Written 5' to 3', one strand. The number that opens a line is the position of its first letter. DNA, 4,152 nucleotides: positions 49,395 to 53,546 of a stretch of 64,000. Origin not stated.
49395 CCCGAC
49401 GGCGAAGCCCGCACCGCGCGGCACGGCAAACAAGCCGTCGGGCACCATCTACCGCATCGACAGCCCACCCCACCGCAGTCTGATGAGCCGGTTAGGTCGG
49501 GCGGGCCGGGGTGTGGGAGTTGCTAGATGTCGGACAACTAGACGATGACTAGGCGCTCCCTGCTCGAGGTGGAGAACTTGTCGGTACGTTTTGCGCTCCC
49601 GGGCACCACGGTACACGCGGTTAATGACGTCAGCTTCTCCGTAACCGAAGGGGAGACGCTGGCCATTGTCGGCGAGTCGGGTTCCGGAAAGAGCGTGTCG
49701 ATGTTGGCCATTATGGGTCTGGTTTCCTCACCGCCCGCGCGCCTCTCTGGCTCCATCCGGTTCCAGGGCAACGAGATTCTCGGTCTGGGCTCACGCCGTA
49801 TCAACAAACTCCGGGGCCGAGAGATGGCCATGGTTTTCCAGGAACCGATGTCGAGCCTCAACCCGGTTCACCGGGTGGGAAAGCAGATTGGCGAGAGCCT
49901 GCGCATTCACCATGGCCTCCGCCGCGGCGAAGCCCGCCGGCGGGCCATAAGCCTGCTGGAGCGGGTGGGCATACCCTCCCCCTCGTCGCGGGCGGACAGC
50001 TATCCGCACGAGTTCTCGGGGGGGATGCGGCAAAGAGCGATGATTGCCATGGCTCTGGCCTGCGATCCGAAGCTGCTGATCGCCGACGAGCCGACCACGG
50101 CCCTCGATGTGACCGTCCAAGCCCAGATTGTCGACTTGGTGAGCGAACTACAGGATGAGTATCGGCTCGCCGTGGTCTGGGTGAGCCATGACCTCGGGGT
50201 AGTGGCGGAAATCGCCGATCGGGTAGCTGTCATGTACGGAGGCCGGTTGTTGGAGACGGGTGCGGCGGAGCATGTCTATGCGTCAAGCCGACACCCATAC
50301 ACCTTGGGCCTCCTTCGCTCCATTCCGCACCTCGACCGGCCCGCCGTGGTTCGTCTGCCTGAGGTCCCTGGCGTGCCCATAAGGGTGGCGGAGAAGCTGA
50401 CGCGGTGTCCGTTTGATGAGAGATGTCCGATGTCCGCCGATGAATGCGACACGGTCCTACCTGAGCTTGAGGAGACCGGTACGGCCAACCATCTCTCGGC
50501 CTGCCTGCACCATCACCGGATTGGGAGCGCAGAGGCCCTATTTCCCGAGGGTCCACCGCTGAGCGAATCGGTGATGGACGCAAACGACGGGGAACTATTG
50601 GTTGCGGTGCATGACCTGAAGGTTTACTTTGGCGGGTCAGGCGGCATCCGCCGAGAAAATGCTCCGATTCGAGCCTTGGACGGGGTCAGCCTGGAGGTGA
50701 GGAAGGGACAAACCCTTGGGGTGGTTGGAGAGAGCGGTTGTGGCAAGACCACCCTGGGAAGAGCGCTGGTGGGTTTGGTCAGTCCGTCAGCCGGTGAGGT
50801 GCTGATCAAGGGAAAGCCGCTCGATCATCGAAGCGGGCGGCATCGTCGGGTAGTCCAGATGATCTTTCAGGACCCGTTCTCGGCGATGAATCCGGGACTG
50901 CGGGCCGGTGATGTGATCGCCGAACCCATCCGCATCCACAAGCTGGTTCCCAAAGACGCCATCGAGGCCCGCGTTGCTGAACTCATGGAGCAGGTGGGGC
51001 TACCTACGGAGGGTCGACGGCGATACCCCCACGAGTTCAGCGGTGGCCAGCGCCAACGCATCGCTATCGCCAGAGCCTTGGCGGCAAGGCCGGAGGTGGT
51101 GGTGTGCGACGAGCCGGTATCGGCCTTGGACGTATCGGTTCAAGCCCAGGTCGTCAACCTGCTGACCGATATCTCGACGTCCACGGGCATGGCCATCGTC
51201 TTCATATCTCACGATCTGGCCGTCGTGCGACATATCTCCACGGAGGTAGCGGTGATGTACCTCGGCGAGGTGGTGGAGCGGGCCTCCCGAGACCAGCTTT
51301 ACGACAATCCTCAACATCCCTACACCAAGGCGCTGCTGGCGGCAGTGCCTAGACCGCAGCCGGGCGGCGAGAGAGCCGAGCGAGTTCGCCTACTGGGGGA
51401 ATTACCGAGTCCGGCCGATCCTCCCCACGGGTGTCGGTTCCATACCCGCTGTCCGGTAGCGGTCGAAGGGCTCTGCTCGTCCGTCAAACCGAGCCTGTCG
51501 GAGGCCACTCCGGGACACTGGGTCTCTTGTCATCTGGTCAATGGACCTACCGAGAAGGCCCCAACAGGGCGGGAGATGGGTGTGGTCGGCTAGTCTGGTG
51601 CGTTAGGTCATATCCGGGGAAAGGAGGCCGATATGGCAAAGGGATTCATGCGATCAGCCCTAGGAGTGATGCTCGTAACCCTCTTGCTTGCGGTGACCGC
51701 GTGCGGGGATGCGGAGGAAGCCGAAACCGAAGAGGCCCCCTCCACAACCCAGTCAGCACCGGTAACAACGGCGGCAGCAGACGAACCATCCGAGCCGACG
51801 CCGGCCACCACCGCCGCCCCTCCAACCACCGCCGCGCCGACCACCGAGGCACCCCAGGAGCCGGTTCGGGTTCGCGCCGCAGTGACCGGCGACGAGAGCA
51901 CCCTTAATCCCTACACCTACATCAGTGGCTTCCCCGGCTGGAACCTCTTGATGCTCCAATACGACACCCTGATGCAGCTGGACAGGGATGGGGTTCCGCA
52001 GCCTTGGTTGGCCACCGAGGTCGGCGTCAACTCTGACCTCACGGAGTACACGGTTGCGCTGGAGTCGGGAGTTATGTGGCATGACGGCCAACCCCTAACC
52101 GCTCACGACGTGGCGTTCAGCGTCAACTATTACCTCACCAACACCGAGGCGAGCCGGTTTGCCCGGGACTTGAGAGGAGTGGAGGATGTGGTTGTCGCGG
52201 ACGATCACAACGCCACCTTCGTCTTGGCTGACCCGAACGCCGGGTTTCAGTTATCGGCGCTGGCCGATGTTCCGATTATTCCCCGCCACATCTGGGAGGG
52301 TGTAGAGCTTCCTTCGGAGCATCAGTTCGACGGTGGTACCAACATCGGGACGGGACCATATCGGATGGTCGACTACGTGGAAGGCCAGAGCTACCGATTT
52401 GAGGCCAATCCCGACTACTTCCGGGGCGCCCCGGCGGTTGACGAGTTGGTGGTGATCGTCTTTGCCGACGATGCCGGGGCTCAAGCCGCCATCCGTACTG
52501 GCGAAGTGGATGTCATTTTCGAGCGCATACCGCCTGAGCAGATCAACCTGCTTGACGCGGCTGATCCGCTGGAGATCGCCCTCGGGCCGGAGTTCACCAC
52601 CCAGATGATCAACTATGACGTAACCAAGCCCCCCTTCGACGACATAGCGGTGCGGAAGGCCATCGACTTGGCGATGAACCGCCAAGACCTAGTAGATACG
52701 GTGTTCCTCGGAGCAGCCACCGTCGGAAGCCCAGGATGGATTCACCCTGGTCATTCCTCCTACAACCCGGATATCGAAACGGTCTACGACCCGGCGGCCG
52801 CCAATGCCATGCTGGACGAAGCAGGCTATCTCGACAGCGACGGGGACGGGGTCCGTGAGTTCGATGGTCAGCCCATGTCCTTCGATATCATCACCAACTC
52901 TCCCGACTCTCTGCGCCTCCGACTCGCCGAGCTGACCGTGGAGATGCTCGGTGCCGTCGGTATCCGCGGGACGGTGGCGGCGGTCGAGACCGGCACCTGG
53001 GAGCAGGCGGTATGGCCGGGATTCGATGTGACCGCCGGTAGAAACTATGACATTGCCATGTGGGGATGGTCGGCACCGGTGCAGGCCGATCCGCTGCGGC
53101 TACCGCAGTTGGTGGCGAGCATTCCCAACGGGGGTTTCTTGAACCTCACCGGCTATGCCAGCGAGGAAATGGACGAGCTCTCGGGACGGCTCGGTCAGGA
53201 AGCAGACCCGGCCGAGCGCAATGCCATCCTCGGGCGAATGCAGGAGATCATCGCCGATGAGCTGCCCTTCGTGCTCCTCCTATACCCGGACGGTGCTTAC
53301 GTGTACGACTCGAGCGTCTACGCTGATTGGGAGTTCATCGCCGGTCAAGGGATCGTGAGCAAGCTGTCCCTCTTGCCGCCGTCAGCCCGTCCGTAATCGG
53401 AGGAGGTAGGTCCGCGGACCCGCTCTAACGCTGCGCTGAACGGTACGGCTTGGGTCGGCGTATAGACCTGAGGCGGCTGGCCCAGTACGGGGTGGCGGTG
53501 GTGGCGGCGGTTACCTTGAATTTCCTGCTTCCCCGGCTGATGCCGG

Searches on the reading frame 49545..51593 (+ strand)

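Call 37: search_protein_families(library=pfam, proteins=[window:49545-51593:+], max_evalue=0.00001)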
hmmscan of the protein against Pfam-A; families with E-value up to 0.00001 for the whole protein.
window:49545-51593:+ (682 aa): 5 families
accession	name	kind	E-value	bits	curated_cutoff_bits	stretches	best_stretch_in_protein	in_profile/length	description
PF00005.33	ABC_tran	-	1.1e-64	217.5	25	2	378-525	1-136/137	ABC transporter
PF08352.17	oligo_HPY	-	1.3e-33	115.6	27.1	2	577-642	1-64/65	Oligopeptide/dipeptide transporter, C-terminal region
PF13304.12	AAA_21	-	4.4e-14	53.7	27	0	152-220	233-303/304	AAA domain, putative AbiEii toxin, Type IV TA system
PF02463.25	SMC_N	-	4e-08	33.4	40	0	38-217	26-201/220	RecF/RecN/SMC N terminal domain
PF13401.12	AAA_22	-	5.7e-06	27.1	27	0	391-554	8-121/130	AAA domain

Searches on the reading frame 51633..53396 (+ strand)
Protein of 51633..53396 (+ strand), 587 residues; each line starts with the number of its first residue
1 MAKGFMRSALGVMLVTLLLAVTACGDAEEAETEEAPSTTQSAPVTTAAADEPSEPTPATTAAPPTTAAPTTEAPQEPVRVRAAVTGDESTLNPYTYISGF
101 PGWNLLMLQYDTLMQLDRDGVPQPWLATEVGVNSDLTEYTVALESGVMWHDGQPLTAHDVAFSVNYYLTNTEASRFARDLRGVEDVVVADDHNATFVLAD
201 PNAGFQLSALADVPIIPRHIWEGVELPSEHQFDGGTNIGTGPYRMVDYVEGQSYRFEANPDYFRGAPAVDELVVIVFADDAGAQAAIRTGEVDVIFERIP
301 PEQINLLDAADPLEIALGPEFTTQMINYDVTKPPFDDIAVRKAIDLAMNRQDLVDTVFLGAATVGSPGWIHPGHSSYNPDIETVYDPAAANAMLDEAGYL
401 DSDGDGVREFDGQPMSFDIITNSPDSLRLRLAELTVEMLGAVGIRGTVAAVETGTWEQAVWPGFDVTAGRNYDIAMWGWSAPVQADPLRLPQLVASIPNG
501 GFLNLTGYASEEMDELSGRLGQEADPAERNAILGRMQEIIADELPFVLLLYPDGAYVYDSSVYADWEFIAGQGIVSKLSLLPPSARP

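Call 37: search_protein_families(library=pfam, proteins=[window:51633-53396:+], max_evalue=0.00001)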
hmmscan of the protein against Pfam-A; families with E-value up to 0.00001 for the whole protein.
window:51633-53396:+ (587 aa): 1 family
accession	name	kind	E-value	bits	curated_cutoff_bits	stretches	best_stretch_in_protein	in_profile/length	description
PF00496.27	SBP_bac_5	-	1.6e-77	261.5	32.4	1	122-485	2-352/368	Bacterial extracellular solute-binding proteins, family 5 Middle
